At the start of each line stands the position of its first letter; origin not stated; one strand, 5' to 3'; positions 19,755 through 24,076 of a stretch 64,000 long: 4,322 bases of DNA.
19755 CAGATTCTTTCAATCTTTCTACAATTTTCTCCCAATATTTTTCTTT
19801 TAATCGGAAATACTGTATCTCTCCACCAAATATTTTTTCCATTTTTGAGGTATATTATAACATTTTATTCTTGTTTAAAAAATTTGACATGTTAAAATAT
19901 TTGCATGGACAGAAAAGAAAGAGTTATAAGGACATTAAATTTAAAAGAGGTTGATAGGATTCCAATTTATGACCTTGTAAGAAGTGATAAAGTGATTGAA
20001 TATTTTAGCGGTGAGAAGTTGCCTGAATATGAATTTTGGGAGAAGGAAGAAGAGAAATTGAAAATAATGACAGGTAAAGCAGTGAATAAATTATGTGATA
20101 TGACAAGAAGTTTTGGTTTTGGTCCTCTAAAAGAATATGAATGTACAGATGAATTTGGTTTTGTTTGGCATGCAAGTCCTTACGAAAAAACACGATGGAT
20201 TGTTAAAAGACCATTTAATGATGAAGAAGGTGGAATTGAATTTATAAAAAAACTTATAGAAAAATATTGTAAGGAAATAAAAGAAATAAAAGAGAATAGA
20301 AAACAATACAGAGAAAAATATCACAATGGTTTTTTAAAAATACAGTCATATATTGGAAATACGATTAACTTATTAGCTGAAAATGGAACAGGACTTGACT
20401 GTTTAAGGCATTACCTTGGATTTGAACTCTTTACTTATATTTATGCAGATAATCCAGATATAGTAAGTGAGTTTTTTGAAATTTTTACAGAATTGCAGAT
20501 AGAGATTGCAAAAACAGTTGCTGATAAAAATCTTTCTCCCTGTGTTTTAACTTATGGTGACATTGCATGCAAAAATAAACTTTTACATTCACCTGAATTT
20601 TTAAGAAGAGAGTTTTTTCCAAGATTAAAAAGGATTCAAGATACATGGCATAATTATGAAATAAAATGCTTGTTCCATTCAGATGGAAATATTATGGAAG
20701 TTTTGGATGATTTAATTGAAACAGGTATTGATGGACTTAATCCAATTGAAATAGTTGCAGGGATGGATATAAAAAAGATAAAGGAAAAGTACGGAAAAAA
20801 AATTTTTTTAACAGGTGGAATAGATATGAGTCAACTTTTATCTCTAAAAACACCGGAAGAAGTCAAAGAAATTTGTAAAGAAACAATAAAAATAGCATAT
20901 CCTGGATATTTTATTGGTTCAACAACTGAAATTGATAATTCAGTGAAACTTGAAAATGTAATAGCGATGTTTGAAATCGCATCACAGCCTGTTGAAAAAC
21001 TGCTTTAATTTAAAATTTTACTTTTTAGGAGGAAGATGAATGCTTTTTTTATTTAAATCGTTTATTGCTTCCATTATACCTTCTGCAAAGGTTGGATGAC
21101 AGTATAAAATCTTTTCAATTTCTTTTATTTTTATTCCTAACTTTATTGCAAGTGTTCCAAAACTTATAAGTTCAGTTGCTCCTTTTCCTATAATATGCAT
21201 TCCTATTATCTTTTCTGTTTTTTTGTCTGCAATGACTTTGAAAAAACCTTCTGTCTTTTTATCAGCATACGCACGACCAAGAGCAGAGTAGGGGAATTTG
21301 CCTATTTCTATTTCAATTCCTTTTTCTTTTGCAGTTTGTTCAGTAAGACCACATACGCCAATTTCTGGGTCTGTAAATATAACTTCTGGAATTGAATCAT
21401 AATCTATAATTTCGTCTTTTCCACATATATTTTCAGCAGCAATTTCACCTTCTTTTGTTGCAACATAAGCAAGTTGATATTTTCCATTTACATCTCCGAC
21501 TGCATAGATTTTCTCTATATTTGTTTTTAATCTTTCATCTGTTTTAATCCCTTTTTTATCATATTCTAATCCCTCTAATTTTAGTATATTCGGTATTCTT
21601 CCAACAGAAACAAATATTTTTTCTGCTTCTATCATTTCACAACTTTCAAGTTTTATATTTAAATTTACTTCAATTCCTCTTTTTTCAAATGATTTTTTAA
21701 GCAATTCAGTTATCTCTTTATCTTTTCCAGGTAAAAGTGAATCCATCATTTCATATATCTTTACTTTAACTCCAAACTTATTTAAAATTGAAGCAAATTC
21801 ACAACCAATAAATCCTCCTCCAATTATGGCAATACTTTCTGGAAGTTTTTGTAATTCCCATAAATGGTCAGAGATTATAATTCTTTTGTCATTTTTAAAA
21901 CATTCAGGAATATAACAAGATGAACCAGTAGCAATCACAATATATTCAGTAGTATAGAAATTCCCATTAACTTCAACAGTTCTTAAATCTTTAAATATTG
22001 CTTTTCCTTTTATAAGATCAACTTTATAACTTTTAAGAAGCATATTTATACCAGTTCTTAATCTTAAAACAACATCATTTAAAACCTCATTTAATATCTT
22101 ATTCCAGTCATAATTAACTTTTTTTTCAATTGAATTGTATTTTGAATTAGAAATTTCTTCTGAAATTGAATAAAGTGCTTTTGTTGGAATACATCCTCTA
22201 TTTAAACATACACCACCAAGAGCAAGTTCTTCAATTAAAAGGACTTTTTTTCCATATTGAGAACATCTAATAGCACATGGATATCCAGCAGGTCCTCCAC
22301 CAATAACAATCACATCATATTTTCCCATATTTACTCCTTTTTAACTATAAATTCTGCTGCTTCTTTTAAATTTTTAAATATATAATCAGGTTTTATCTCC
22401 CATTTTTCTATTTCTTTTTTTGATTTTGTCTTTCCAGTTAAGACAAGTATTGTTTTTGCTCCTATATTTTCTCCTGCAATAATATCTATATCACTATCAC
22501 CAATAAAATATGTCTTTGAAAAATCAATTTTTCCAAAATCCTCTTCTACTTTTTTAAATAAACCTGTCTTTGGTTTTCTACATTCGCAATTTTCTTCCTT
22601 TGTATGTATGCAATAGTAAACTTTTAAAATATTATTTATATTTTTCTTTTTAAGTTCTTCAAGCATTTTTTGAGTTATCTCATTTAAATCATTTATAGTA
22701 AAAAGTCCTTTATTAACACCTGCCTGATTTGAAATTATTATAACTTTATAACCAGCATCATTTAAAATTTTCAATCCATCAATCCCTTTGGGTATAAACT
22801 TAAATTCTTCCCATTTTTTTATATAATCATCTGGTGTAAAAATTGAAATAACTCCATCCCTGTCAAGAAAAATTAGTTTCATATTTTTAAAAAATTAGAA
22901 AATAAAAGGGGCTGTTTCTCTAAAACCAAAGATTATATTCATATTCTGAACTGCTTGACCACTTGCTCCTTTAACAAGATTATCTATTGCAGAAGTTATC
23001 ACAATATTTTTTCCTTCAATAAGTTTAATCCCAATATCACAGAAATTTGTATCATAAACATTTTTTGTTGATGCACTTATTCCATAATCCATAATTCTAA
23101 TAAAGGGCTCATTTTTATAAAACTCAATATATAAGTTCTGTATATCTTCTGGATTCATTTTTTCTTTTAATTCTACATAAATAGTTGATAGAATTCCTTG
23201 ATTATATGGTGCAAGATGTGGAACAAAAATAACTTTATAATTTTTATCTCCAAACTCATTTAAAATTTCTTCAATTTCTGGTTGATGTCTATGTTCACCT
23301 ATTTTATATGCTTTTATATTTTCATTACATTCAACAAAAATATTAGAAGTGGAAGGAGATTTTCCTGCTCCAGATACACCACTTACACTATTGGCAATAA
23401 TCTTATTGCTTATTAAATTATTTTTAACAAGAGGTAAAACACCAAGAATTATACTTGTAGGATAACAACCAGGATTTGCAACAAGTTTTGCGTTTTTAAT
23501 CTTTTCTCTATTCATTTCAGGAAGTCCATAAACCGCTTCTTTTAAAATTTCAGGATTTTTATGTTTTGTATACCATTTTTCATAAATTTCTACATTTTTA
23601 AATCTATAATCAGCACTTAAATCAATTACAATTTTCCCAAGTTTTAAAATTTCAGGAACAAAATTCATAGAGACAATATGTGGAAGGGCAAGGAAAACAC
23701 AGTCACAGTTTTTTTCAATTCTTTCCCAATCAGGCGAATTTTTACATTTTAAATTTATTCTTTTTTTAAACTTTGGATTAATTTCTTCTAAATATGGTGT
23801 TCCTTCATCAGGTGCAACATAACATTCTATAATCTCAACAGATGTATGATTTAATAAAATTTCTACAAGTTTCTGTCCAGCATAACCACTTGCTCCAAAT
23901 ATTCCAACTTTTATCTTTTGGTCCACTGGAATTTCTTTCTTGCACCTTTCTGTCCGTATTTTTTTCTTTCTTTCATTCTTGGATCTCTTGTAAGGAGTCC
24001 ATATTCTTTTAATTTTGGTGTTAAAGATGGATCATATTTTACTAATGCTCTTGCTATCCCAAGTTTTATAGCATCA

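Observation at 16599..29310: Four URO-D/MtaA-like paralogs interleaved with glycosidases, also at 57955-58938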

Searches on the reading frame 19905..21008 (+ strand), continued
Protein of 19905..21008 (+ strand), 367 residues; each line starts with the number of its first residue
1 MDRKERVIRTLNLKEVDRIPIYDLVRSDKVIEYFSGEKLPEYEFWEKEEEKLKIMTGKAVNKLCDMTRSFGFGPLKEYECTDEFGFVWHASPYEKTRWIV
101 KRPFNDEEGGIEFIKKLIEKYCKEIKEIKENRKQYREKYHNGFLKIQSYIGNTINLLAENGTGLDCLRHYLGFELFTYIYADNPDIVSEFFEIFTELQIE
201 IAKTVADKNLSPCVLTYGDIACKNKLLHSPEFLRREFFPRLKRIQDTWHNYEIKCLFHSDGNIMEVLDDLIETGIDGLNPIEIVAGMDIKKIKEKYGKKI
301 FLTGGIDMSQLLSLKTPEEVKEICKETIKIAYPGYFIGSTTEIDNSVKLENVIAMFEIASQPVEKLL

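Call 76: search_protein_families(library=pfam, proteins=[L138:8835-9812:+, L138:7165-8607:+, L138:14543-17530:+, L138:5774-6976:+, L138:4032-5777:+], max_evalue=0.0001)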
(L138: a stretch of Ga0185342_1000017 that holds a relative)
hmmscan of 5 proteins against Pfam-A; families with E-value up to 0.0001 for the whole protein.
L138:8835-9812:+ (325 aa): 0 families

L138:7165-8607:+ (480 aa): 4 families
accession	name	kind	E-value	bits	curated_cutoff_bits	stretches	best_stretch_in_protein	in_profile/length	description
PF13173.12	AAA_14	-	1.9e-28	99.5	27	1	60-194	3-129/129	AAA domain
PF13635.12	DUF4143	-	1.8e-13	51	28.1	1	283-434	3-159/160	Domain of unknown function (DUF4143)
PF01047.28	MarR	-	6.2e-06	26.4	24.6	1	299-343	6-50/59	MarR family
PF12802.13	MarR_2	-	4.4e-05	24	27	1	299-344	8-54/61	MarR family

L138:14543-17530:+ (995 aa): 4 families
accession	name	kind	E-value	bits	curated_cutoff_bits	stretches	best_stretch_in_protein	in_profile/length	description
PF18766.7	SWI2_SNF2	-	2e-59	201.3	26.7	1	251-488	2-214/221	SWI2/SNF2 ATPase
PF04313.20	HSDR_N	-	1.9e-38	132.8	25.1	1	3-192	3-190/198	Type I restriction enzyme R protein N terminus (HSDR_N)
PF04851.21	ResIII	-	4.8e-21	75.8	22.5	1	248-422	5-163/164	Type III restriction enzyme, res subunit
PF22679.2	T1R_D3-like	-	7.5e-18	65.9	27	1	575-667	61-156/158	Type I restriction enzyme subunit R domain 3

L138:5774-6976:+ (400 aa): 1 family
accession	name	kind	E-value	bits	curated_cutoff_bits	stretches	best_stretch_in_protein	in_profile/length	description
PF01420.25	Methylase_S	-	7.8e-43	147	22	2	2-155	3-165/168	Type I restriction modification DNA specificity domain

L138:4032-5777:+ (581 aa): 2 families
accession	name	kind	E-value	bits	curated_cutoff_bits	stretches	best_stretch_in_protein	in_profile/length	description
PF02384.22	N6_Mtase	-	1.2e-104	350.4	20.4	1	238-548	3-309/311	N-6 DNA Methylase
PF12161.14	HsdM_N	-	9.7e-10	39.6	24.5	1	99-228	3-135/135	HsdM N-terminal domain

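Call 81: search_protein_families(library=ncbifam, proteins=[L138:11195-12649:+], max_evalue=0.00001)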
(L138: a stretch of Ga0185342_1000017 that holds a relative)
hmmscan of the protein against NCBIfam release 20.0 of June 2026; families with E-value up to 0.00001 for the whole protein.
L138:11195-12649:+ (484 aa): 1 family
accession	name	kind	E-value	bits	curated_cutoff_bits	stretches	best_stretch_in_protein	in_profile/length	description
TIGR02369.2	trimeth_pyl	equivalog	1.1e-53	182.4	525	1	13-479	6-468/469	[trimethylamine--corrinoid protein] Co-methyltransferase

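Call 83: search_protein_families(library=pfam, proteins=[L091:11120-12523:+, L136:8548-9702:+], max_evalue=0.0001)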
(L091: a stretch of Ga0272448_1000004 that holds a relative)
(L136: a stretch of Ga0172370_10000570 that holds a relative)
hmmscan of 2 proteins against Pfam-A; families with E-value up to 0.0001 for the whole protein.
L091:11120-12523:+ (467 aa): 1 family
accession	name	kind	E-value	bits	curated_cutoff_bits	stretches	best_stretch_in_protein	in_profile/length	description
PF02952.23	Fucose_iso_C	-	9e-26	90.7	29.3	1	338-465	1-142/143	L-fucose isomerase, C-terminal domain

L136:8548-9702:+ (384 aa): 2 families
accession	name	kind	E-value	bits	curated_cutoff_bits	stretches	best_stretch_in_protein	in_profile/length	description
PF01565.28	FAD_binding_4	-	5.5e-22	78.4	26.4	1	48-177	2-135/139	FAD binding domain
PF02873.21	MurB_C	-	8.7e-22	77.6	27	1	241-376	2-99/99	UDP-N-acetylenolpyruvoylglucosamine reductase, C-terminal domain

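Call 90: search_solved_structures(query=A3, max_evalue=10, show_alignments=1)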
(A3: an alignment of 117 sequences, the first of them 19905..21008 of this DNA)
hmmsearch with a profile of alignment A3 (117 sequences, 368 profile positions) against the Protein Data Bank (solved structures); distinct sequences matched with E-value up to 10: 0.

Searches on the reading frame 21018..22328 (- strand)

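Call 7: search_protein_families(library=pfam, proteins=[window:21018-22328:-], max_evalue=0.0001)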
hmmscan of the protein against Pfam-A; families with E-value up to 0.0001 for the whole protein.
window:21018-22328:- (436 aa): 14 families
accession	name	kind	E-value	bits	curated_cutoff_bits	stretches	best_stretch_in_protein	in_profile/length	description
PF07992.20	Pyr_redox_2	-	4.3e-64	217.2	26.1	1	4-294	1-291/291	Pyridine nucleotide-disulphide oxidoreductase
PF02852.28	Pyr_redox_dim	-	4.5e-36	123.8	25.3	1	313-421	1-109/110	Pyridine nucleotide-disulphide oxidoreductase, dimerisation domain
PF00070.33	Pyr_redox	-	6.1e-24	84.8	22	1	166-233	2-69/82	Pyridine nucleotide-disulphide oxidoreductase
PF01134.28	GIDA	-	1.2e-10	41.4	22.1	1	5-51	1-48/391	Glucose inhibited division protein A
PF12831.13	FAD_oxidored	-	5.5e-09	36.3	27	1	5-120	1-126/416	FAD dependent oxidoreductase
PF03486.20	HI0933_like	-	8e-09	35.7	50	1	5-34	2-31/244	HI0933-like protein Rossmann domain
PF13450.12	NAD_binding_8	-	1.1e-08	35.6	21.9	0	8-39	1-33/68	NAD(P)-binding Rossmann-like domain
PF13738.12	Pyr_redox_3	-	1.1e-08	35.1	30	1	7-200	1-201/305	Pyridine nucleotide-disulphide oxidoreductase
PF00890.30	FAD_binding_2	-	1.2e-08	35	20.4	1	5-35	1-31/414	FAD binding domain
PF01494.25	FAD_binding_3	-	4.7e-06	26.5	22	0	3-35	1-33/349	FAD binding domain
PF01266.30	DAO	-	6.9e-06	26.3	27.9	0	5-34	1-30/353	FAD dependent oxidoreductase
PF13434.12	Lys_Orn_oxgnase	-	1.5e-05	24.8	21.3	0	122-186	143-211/339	L-lysine 6-monooxygenase/L-ornithine 5-monooxygenase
PF02737.24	3HCDH_N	-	2.7e-05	24.6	22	0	166-220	2-56/180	3-hydroxyacyl-CoA dehydrogenase, NAD binding domain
PF05834.18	Lycopene_cycl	-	8.9e-05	22.2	23.4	0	5-33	1-31/380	Lycopene cyclase protein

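Call 81: search_protein_families(library=ncbifam, proteins=[window:21018-22328:-], max_evalue=0.00001)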
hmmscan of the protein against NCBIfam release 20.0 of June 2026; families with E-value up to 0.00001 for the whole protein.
window:21018-22328:- (436 aa): 56 families (the best 25 are shown)
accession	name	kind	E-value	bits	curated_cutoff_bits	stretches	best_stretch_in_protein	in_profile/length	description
TIGR01350.1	lipoamide_DH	equivalog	2.7e-138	461.5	408.8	1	3-431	1-460/461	dihydrolipoyl dehydrogenase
TIGR02053.1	MerA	equivalog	2e-99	333.7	454.45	1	4-421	1-449/465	mercury(II) reductase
NF004776.0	PRK06116.1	equivalog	7.9e-92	308.6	480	1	3-417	4-445/450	glutathione-disulfide reductase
NF004943.0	PRK06292.2-1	equivalog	3.3e-89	299.8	432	1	2-423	2-453/456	dihydrolipoyl dehydrogenase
NF003585.0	PRK05249.1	equivalog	8.7e-86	288.3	465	1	3-427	6-460/464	Si-specific NAD(P)(+) transhydrogenase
NF004945.0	PRK06292.2-3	equivalog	2.4e-85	287.2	494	1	1-421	1-448/457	dihydrolipoyl dehydrogenase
NF004991.0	PRK06370.1-3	subfamily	4.8e-81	272.8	620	1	3-428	35-490/509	FAD-containing oxidoreductase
TIGR01421.1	gluta_reduc_1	equivalog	5.8e-76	256.5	556.15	1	3-418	2-446/450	glutathione-disulfide reductase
NF004992.0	PRK06370.1-4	equivalog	3.4e-75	253.2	629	1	3-427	4-457/459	FAD-containing oxidoreductase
NF004947.0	PRK06292.2-5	equivalog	1.6e-73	248.2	592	1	1-428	1-461/474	dihydrolipoyl dehydrogenase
NF005884.0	PRK07846.1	equivalog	5.6e-73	246.1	501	1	1-426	1-452/454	mycothione reductase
TIGR01424.1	gluta_reduc_2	equivalog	6.3e-73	245.8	606.05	1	4-418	3-442/446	glutathione-disulfide reductase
NF005572.0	PRK07251.1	equivalog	1.8e-71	241.1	537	1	1-420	1-434/438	FAD-containing oxidoreductase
NF041853.1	hythiocyan_redase_MerA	equivalog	4.2e-70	236.8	650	1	1-420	1-436/440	hypothiocyanous acid reductase MerA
TIGR03452.1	mycothione_red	equivalog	3e-69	234.1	635.65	1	3-422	2-449/452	mycothione reductase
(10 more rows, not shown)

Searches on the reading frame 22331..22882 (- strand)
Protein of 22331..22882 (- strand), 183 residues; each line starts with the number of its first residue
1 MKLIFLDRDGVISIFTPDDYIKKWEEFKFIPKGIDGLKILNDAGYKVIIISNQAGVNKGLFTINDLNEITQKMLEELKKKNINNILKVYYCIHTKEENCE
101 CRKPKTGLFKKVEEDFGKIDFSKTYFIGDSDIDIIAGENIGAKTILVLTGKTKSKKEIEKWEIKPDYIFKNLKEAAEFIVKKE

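Call 81: search_protein_families(library=ncbifam, proteins=[window:22331-22882:-], max_evalue=0.00001)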
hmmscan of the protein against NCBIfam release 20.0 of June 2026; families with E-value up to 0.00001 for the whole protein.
window:22331-22882:- (183 aa): 15 families
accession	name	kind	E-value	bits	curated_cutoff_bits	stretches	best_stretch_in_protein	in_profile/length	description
NF006506.0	PRK08942.1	equivalog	9e-51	172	178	1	1-182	3-180/182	D-glycero-beta-D-manno-heptose 1,7-bisphosphate 7-phosphatase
TIGR01656.1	Histidinol-ppas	subfamily_domain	3e-35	121.3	84.15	1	2-147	1-144/149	histidinol-phosphate phosphatase domain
TIGR00213.1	GmhB_yaeD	subfamily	9.8e-33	113.3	149.6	1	2-161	2-166/176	D-glycero-beta-D-manno-heptose 1,7-bisphosphate 7-phosphatase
NF050049.1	HBPPhtaseGmhB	domain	7e-32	110.6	250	1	2-181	4-169/171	D-glycero-alpha-D-manno-heptose-1,7-bisphosphate 7-phosphatase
NF005264.0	PRK06769.1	equivalog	3.9e-31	108.2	217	1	2-182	5-174/175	HAD-IIIA family hydrolase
TIGR01662.1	HAD-SF-IIIA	subfamily_domain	4.5e-30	104.6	44.6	1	2-149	1-140/141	HAD-IIIA family hydrolase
NF003937.0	PRK05446.1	equivalog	2e-27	96.1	443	1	2-162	4-156/355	bifunctional histidinol-phosphatase/imidazoleglycerol-phosphate dehydratase HisB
TIGR01261.1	hisB_Nterm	equivalog_domain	3.7e-24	85.1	140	1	2-147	2-146/161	histidinol-phosphatase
TIGR01664.1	DNA-3'-Pase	equivalog_domain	8.9e-11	42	107.65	1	35-130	49-136/167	DNA 3'-phosphatase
NF053752.1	TK1734_fam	exception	5e-09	35.8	475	1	92-179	175-259/260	2-phosphoglycolate phosphatase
TIGR01460.1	HAD-SF-IIA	subfamily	1.7e-08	34.5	100.15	1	103-150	197-246/246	HAD-IIA family hydrolase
NF009695.0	PRK13222.1-2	equivalog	4.6e-08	32.8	225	1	31-181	97-224/226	phosphoglycolate phosphatase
TIGR01452.1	PGP_euk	subfamily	1.1e-07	31.6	201.95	1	95-172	194-276/279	phosphoglycolate/pyridoxal phosphate family phosphatase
TIGR02253.1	CTE7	subfamily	1.9e-07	31.1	169.75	1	69-174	120-219/221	TIGR02253 family HAD-type hydrolase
NF009804.0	PRK13288.1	equivalog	2.2e-07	30.6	218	1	81-179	117-210/215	pyrophosphatase PpaX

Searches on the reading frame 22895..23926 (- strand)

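Call 7: search_protein_families(library=pfam, proteins=[window:22895-23926:-], max_evalue=0.0001)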
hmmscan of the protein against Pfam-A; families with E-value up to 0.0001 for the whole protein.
window:22895-23926:- (343 aa): 3 families
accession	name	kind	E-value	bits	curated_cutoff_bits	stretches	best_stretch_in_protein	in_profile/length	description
PF22698.1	Semialdhyde_dhC_1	-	4.4e-59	199.5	27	1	154-316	1-165/165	Semialdehyde dehydrogenase, dimerisation domain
PF01118.30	Semialdhyde_dh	-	2.7e-31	108.9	26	1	6-146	1-121/121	Semialdehyde dehydrogenase, NAD binding domain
PF02774.23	Semialdhyde_dhC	-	2.5e-23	83.6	26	1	165-319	3-184/184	Semialdehyde dehydrogenase, dimerisation domain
